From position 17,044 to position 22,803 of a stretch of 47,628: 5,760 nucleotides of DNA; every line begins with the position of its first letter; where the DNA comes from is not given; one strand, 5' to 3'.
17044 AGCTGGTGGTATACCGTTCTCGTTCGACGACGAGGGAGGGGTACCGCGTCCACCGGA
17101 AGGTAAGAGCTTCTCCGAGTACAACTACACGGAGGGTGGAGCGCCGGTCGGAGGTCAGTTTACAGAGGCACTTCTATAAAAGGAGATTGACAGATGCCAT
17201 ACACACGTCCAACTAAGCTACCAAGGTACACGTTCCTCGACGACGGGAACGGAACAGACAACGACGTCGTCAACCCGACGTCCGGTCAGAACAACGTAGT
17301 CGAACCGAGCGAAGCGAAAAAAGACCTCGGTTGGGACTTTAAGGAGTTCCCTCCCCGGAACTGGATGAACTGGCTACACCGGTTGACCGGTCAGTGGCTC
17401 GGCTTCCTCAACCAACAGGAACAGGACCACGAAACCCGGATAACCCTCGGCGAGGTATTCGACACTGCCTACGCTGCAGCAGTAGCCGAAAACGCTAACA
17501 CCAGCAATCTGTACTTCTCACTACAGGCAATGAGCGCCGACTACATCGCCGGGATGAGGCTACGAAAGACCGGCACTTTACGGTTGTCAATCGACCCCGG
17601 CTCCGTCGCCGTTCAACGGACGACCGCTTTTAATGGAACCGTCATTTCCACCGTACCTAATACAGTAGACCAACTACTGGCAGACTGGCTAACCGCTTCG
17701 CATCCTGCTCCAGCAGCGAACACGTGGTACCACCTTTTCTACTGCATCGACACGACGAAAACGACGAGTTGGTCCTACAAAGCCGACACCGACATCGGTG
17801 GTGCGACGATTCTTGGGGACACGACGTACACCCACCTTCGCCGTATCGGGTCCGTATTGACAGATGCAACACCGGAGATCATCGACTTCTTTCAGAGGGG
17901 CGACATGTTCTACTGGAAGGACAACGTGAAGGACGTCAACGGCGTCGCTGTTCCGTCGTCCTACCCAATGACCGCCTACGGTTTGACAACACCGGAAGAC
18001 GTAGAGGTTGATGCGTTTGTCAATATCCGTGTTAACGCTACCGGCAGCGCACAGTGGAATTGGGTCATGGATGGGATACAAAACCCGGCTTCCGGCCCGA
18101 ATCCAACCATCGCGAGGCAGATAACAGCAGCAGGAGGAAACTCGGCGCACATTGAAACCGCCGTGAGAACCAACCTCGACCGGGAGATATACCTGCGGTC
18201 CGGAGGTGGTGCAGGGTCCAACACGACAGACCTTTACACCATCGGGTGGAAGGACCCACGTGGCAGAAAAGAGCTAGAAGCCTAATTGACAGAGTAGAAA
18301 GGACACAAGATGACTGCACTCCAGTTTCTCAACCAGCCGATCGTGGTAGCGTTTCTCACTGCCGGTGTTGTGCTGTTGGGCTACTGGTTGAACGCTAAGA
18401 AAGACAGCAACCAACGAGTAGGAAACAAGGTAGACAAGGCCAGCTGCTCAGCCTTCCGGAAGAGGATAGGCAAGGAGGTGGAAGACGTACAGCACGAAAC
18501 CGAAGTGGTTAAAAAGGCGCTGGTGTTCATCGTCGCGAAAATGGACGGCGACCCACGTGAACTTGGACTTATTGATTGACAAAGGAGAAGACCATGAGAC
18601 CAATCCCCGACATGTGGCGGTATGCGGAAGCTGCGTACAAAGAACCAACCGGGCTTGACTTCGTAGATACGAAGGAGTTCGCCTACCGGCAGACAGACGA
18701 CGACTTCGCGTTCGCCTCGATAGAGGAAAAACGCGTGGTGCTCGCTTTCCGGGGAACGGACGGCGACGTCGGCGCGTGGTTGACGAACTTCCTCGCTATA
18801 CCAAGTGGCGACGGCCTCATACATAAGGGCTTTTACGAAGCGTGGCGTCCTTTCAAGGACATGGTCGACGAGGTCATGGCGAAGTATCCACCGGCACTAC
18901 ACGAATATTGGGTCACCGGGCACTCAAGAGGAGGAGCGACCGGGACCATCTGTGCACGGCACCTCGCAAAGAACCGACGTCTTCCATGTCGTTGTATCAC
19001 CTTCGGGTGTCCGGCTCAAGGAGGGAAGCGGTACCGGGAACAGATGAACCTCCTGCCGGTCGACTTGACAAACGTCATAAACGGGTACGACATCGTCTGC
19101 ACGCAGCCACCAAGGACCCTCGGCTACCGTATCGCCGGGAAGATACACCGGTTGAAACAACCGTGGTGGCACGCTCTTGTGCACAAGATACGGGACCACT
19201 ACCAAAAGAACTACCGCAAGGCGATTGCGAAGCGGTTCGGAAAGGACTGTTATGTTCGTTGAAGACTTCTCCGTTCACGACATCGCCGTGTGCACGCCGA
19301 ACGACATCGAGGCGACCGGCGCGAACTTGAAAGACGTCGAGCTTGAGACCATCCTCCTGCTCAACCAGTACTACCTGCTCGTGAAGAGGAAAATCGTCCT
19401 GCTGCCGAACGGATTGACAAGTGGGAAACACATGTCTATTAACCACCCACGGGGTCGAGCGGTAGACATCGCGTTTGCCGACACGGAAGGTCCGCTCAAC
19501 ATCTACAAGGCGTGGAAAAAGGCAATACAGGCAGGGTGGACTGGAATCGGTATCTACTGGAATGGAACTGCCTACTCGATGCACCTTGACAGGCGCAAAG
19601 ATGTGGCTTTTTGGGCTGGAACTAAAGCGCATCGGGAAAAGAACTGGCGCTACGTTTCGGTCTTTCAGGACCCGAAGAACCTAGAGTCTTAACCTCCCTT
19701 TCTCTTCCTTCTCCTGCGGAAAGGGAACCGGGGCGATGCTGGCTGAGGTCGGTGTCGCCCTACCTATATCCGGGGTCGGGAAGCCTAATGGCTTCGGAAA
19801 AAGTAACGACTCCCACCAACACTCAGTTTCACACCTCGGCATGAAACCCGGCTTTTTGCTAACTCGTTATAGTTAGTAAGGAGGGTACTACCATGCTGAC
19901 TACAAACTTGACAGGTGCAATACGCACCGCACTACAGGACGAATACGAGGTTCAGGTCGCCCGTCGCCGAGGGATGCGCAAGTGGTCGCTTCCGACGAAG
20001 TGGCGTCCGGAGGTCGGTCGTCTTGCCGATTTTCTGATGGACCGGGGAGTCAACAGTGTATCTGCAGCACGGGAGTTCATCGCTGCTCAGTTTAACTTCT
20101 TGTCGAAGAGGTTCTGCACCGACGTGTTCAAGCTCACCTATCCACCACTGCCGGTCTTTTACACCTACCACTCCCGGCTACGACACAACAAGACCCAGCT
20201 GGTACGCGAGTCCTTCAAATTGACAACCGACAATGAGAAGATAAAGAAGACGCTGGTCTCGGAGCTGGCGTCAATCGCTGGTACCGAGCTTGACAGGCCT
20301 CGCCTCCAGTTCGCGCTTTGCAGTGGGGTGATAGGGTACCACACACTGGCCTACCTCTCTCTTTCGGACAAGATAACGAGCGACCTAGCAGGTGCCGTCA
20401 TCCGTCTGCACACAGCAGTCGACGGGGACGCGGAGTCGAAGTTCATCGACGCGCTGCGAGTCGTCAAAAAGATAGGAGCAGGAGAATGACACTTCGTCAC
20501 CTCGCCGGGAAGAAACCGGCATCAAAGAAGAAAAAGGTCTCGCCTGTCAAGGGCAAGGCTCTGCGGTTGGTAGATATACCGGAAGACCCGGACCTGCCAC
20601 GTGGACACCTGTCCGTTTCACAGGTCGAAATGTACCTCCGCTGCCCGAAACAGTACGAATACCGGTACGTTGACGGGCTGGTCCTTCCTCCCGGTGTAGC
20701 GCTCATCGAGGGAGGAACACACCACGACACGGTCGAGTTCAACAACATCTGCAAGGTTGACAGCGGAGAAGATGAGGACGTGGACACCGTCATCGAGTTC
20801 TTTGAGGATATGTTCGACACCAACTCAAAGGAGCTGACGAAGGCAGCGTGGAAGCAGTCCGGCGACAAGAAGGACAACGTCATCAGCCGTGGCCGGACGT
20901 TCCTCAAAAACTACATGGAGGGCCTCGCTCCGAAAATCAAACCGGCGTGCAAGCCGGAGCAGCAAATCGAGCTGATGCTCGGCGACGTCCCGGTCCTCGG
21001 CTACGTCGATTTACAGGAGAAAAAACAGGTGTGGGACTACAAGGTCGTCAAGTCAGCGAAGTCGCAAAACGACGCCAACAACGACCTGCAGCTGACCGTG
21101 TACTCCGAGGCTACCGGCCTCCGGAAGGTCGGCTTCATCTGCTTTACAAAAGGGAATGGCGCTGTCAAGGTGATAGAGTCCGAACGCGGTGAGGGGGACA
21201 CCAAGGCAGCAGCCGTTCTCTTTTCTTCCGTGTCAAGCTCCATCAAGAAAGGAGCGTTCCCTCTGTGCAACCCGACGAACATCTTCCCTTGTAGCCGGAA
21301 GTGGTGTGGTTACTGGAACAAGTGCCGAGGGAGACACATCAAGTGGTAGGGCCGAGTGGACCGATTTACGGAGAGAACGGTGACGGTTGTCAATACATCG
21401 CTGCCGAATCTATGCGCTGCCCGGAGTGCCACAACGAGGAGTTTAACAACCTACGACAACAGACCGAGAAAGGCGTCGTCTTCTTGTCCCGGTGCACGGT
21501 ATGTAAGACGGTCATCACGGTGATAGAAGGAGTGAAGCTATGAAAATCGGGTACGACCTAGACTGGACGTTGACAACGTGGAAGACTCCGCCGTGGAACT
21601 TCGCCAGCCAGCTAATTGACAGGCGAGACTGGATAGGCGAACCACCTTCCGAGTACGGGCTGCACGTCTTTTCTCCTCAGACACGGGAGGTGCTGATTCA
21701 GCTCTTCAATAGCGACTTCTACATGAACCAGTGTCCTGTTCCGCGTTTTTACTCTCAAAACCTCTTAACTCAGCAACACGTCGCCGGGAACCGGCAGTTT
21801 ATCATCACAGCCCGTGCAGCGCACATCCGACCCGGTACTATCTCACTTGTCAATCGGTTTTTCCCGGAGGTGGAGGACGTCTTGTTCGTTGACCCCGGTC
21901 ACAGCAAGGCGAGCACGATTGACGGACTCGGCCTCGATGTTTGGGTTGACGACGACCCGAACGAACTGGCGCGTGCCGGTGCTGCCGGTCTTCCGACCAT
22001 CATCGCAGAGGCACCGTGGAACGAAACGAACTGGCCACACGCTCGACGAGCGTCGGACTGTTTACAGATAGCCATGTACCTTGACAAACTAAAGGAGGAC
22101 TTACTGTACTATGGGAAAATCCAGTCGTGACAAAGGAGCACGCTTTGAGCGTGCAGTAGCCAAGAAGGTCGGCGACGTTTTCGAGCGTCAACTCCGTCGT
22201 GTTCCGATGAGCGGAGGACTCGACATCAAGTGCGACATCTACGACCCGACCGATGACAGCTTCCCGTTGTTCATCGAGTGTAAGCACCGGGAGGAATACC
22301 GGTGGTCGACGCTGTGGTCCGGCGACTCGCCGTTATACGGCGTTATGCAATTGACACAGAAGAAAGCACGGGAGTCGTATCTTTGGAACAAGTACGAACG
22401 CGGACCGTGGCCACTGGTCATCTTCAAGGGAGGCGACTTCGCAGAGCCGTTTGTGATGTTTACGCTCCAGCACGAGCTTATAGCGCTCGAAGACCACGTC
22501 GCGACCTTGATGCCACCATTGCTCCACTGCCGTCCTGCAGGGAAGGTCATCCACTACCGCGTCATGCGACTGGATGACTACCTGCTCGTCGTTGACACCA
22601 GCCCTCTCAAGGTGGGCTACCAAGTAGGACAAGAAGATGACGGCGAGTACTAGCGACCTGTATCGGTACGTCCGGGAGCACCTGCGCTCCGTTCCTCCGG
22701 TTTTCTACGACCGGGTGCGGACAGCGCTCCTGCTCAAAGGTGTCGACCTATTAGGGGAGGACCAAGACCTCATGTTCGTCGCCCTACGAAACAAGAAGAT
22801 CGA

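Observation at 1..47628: Roughly ten-fold genome-wide excess of the hexamer TTGACA on both strands, selected at the nucleic-acid level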

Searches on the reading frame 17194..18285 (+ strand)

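Call 12: search_protein_families(library=phrogs, proteins=[window:17194-18285:+], max_evalue=0.001)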
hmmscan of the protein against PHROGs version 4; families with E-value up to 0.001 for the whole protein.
window:17194-18285:+ (363 aa): 2 families
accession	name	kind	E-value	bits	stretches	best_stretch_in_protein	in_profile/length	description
phrog_7389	-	tail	0.00017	21.3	1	34-79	17-62/732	tail fiber protein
phrog_4465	-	tail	0.00092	19.6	0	22-74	13-65/342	tail fiber protein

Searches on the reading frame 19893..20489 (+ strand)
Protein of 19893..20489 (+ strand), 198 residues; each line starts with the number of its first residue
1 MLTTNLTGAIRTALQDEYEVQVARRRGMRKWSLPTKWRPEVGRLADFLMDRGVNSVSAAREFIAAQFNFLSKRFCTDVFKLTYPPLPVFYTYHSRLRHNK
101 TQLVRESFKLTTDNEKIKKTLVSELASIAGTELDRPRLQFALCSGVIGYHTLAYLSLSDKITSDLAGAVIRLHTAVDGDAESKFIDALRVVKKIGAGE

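Call 12: search_protein_families(library=phrogs, proteins=[window:19893-20489:+], max_evalue=0.001)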
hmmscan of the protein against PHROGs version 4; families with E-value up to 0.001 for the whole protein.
window:19893-20489:+ (198 aa): 0 families

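Call 26: search_protein_families(library=pfam, proteins=[window:19893-20489:+], max_evalue=0.01)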
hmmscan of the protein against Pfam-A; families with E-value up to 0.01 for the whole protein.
window:19893-20489:+ (198 aa): 0 families

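Call 65: search_protein_families(library=phrogs, proteins=[window:19893-20489:+], max_evalue=0.01)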
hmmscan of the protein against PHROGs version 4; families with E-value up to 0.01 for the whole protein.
window:19893-20489:+ (198 aa): 0 families

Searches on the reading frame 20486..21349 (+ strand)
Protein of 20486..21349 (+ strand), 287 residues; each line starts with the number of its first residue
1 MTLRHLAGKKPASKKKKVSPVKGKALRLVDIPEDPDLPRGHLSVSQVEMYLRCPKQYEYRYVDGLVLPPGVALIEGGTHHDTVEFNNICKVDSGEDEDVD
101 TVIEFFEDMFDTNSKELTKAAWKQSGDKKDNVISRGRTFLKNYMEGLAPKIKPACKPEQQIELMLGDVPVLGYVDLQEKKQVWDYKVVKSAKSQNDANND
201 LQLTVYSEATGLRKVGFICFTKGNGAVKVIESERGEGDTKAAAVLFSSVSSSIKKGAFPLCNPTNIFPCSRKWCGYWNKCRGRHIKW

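Call 12: search_protein_families(library=phrogs, proteins=[window:20486-21349:+], max_evalue=0.001)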
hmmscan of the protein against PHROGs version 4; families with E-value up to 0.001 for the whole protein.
window:20486-21349:+ (287 aa): 2 families
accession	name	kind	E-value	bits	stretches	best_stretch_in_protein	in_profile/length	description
phrog_69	-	DNA, RNA and nucleotide metabolism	1.2e-12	48.6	1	33-206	81-243/501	exonuclease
phrog_1218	-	DNA, RNA and nucleotide metabolism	1.2e-09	38.9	1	42-216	10-193/364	exonuclease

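Call 92: search_protein_families(library=pfam, proteins=[window:20486-21349:+], max_evalue=0.01)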
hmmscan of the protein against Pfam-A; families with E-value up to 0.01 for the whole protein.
window:20486-21349:+ (287 aa): 1 family
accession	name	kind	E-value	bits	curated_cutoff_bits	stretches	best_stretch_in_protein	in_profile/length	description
PF12705.13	PDDEXK_1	-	3.6e-12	47.2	22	1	41-281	1-247/247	PD-(D/E)XK nuclease superfamily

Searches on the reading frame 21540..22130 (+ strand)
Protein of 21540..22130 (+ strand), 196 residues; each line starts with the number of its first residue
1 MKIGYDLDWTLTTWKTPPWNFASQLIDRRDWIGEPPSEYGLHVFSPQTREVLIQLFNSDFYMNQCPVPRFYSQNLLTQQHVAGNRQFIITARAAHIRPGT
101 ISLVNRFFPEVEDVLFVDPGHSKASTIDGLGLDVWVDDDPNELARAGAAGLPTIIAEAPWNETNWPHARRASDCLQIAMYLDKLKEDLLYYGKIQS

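Call 12: search_protein_families(library=phrogs, proteins=[window:21540-22130:+], max_evalue=0.001)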
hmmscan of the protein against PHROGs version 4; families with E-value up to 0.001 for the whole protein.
window:21540-22130:+ (196 aa): 1 family
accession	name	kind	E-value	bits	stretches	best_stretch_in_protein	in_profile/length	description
phrog_420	-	unknown function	4.2e-07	30.7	1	1-186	14-207/267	unknown function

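Call 27: search_protein_families(library=pfam, proteins=[window:21540-22130:+], max_evalue=0.01)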
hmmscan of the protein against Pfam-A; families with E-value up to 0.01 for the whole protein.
window:21540-22130:+ (196 aa): 0 families

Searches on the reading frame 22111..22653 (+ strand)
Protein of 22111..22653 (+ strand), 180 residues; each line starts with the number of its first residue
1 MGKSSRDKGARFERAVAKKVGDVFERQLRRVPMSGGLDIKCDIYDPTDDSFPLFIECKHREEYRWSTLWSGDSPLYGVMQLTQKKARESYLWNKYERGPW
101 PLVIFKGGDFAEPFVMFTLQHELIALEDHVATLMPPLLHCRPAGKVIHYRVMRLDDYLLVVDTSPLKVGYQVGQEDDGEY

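Call 12: search_protein_families(library=phrogs, proteins=[window:22111-22653:+], max_evalue=0.001)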
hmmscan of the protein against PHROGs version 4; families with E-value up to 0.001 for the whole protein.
window:22111-22653:+ (180 aa): 1 family
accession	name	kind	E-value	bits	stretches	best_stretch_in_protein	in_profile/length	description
phrog_244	-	DNA, RNA and nucleotide metabolism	4.2e-18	67.3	1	1-130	4-113/186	RusA-like Holliday junction resolvase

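Call 92: search_protein_families(library=pfam, proteins=[window:22111-22653:+], max_evalue=0.01)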
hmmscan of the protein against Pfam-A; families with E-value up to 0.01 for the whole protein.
window:22111-22653:+ (180 aa): 1 family
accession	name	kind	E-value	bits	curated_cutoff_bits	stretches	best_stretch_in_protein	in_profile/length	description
PF24608.2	PDDEXK_15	-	7.4e-15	55.7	27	1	5-118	2-112/164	Phage putative PDDEXK endonuclease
